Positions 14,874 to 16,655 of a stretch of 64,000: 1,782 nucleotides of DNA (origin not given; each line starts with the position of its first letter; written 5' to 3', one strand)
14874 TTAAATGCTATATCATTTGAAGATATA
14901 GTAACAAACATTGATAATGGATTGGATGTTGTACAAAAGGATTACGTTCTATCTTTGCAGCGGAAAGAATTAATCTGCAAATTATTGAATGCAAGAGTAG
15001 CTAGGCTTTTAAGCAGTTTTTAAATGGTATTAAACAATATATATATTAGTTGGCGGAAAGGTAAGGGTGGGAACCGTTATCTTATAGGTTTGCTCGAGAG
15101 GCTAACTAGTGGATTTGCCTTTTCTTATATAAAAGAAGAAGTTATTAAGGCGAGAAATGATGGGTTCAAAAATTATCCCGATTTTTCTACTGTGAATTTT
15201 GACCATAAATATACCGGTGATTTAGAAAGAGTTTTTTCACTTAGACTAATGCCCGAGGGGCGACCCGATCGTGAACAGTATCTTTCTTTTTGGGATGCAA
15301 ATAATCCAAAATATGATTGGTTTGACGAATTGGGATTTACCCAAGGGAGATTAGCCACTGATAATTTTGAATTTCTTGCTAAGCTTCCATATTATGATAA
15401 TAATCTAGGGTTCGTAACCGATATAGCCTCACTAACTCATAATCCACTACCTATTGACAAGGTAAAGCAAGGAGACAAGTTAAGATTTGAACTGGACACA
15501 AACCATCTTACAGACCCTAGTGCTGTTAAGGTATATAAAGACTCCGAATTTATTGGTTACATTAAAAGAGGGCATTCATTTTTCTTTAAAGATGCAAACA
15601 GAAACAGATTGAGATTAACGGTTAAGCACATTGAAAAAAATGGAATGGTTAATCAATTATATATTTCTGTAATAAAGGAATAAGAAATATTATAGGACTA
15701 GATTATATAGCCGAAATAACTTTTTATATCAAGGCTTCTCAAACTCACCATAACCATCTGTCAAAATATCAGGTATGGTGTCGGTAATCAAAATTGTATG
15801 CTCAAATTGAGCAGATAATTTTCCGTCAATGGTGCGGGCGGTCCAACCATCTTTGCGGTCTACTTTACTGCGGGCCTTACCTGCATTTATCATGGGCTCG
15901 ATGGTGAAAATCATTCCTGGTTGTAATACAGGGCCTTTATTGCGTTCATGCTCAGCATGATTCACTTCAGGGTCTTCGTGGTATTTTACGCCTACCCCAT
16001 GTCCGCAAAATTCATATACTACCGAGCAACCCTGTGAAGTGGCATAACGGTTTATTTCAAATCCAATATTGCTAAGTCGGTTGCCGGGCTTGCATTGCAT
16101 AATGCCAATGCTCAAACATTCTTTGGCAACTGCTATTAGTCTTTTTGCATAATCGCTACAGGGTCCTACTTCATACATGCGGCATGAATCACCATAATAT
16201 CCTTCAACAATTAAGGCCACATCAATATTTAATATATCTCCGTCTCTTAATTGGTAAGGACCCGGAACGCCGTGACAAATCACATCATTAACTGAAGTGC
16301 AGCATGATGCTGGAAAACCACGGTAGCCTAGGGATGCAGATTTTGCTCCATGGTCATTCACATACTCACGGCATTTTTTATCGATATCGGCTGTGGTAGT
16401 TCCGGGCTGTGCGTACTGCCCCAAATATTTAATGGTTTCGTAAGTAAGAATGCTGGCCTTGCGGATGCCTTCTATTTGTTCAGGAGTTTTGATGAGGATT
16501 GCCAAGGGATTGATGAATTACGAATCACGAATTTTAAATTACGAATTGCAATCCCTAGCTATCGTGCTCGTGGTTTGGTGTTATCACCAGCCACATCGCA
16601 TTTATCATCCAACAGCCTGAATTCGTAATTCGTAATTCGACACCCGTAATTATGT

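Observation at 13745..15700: Two-gene module: HipA-like kinase translationally coupled to a novel HIRAN-domain protein, wedged between fbaB and map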

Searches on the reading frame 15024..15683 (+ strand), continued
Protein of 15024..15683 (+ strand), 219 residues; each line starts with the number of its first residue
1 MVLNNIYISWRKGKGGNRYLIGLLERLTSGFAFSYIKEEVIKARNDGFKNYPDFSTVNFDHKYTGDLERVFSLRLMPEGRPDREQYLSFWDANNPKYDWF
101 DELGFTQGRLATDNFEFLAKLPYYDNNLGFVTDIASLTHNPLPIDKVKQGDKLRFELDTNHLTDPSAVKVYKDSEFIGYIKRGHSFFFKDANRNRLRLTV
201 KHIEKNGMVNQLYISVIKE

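Call 77: find_related_loci(query=A2, collection=viral_contigs, flank=5000)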
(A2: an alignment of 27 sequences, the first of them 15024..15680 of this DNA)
Query A2 (219 aa) in viral_contigs; peptide patterns used: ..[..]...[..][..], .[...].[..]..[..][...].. (x = any residue, [..] = any of these).
42 stretches matched a pattern; 17 encode a relative of the query (tblastn E <= 1e-3); 17 distinct loci.
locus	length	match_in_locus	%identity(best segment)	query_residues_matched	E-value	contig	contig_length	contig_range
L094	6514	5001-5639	38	3-216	1e-38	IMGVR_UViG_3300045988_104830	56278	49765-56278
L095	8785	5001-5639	38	3-216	1e-38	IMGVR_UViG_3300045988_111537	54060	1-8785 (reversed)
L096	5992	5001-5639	38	3-216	1e-38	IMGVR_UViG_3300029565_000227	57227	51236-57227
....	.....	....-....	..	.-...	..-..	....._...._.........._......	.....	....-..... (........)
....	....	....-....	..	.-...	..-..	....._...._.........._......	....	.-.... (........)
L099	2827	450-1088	38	3-216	2e-38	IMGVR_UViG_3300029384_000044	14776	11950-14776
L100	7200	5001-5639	38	3-216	2e-38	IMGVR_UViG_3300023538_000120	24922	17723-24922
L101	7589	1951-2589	38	3-216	2e-38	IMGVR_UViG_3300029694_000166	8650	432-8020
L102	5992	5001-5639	38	3-216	1e-38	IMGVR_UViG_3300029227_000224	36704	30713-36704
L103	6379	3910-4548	38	3-216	2e-38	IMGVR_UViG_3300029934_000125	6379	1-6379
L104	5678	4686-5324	38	3-216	2e-38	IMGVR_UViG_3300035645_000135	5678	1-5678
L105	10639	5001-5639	38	3-216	1e-38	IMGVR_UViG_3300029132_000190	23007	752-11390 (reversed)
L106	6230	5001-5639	38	3-216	1e-38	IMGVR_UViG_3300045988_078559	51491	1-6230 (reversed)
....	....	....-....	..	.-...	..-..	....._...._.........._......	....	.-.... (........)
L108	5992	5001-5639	38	3-216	1e-38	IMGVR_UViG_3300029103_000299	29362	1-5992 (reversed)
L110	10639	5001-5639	36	3-216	2e-36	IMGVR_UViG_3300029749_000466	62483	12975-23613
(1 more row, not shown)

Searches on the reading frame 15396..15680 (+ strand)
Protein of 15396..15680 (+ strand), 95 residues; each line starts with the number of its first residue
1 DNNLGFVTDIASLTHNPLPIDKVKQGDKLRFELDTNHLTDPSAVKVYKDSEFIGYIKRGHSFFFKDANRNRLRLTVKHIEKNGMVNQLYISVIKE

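Call 73: search_solved_structures(query=A5, max_evalue=10, show_alignments=5)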
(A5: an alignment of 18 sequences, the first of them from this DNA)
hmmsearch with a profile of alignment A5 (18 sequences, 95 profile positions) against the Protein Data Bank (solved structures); distinct sequences matched with E-value up to 10: 8.
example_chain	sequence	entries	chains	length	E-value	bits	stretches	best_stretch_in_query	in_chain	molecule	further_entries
6hfm_A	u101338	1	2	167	0.00029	24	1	3-69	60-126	Hsp70/Hsp90 co-chaperone CNS1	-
6hft_A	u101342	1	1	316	0.0012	22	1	3-69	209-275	Hsp70/Hsp90 co-chaperone CNS1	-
2mzn_A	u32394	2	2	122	0.0077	19.5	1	21-60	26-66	Helicase-like transcription factor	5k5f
4xzf_A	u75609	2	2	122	0.0078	19.5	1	21-60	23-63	Helicase-like transcription factor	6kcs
5bnh_A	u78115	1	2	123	0.0079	19.4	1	21-60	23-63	Helicase-like transcription factor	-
4s0n_A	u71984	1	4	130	0.009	19.3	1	21-60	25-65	Helicase-like transcription factor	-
4xzg_A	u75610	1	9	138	0.01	19.1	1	21-60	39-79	Helicase-like transcription factor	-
3k2y_A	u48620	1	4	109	0.038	17.3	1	22-66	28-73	uncharacterized protein lp_0118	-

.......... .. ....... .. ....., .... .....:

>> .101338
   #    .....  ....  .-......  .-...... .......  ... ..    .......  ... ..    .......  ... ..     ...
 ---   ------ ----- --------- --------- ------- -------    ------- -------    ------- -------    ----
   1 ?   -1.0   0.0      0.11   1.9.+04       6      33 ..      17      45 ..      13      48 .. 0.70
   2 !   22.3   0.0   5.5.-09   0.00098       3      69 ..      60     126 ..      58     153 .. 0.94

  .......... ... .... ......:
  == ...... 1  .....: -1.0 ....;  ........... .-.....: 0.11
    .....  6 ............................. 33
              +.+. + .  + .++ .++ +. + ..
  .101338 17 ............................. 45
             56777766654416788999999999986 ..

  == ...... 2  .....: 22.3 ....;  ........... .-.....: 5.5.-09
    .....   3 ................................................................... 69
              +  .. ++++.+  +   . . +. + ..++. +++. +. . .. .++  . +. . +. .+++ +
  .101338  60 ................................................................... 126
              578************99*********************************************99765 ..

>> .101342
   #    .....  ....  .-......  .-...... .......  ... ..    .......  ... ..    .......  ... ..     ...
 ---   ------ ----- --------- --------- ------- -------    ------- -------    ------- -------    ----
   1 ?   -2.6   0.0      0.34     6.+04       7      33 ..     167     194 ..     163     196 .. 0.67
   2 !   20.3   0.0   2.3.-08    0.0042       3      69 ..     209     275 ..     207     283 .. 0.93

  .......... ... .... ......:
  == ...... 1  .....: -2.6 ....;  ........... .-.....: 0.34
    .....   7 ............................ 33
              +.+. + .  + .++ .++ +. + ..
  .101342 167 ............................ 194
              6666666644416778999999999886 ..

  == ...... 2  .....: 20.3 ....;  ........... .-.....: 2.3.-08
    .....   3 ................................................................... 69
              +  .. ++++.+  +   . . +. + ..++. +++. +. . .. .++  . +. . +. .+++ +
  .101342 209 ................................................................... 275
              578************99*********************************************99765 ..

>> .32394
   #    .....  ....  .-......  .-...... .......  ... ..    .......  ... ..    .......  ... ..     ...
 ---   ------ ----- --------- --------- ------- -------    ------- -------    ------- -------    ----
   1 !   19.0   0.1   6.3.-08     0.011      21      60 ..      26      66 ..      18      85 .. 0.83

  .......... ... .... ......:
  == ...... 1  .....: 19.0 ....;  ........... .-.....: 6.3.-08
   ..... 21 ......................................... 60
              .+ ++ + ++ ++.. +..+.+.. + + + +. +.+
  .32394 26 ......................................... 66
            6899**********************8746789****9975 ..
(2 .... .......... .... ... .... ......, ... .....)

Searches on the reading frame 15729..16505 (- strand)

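Call 3: search_protein_families(library=pfam, proteins=[window:15729-16505:-], max_evalue=1)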
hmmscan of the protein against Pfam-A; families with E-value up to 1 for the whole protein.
window:15729-16505:- (258 aa): 1 family
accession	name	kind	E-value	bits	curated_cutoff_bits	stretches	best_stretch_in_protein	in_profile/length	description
PF00557.29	Peptidase_M24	-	1.2e-48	166.1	23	1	12-242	1-208/208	Metallopeptidase family M24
